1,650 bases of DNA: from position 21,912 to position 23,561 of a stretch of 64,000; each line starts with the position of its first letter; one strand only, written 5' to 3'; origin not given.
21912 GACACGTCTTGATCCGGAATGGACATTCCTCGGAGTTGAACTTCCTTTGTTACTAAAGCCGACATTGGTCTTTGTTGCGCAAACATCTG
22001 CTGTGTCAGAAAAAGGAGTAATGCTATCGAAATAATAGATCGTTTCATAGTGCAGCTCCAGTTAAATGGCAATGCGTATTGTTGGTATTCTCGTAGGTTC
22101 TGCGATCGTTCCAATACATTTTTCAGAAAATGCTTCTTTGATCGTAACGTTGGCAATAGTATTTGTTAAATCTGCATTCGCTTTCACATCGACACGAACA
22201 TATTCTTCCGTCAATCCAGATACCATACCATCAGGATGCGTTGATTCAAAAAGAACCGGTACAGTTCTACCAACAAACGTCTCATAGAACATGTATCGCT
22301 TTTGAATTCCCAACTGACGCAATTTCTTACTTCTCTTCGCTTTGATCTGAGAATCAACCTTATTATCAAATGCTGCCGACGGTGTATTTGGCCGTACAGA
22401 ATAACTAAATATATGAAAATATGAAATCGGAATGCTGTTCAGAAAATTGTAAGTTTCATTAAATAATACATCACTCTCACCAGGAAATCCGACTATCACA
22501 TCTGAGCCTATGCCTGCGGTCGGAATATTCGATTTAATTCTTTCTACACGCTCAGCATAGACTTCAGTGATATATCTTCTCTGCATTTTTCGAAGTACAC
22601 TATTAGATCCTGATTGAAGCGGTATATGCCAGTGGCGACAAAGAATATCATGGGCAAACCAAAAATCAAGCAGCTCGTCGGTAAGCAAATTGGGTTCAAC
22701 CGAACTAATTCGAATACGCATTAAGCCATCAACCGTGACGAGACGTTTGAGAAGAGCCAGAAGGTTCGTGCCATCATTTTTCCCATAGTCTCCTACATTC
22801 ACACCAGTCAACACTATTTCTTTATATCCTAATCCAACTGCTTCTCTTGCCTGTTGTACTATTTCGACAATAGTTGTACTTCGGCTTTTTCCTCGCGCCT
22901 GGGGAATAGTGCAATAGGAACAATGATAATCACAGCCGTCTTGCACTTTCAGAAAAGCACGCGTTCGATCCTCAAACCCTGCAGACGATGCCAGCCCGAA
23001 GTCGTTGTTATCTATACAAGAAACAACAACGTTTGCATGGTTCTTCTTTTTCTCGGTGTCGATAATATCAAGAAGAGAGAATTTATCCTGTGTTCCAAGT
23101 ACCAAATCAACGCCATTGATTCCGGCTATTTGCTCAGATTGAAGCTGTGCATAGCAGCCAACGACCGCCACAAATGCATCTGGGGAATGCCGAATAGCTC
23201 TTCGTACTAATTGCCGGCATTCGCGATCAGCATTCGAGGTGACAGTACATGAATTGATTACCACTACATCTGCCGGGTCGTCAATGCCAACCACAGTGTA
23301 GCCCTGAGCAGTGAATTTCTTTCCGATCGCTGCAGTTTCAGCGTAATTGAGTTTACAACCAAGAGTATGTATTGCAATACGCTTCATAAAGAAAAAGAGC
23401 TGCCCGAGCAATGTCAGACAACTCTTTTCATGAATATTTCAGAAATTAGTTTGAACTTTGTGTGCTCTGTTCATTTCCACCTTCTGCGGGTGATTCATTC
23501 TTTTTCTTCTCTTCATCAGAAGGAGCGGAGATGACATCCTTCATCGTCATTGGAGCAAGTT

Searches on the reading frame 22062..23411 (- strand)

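Call 12: search_protein_families(library=pfam, proteins=[window:22062-23411:-])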
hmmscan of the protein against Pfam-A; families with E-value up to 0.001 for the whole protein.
window:22062-23411:- (449 aa): 2 families
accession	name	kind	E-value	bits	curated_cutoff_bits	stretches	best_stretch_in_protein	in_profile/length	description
PF00919.26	UPF0004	-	5e-24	84.6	27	1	11-106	1-98/98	Uncharacterized protein family UPF0004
PF04055.27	Radical_SAM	-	3.2e-23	83.2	29.5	1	155-324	2-166/166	Radical SAM superfamily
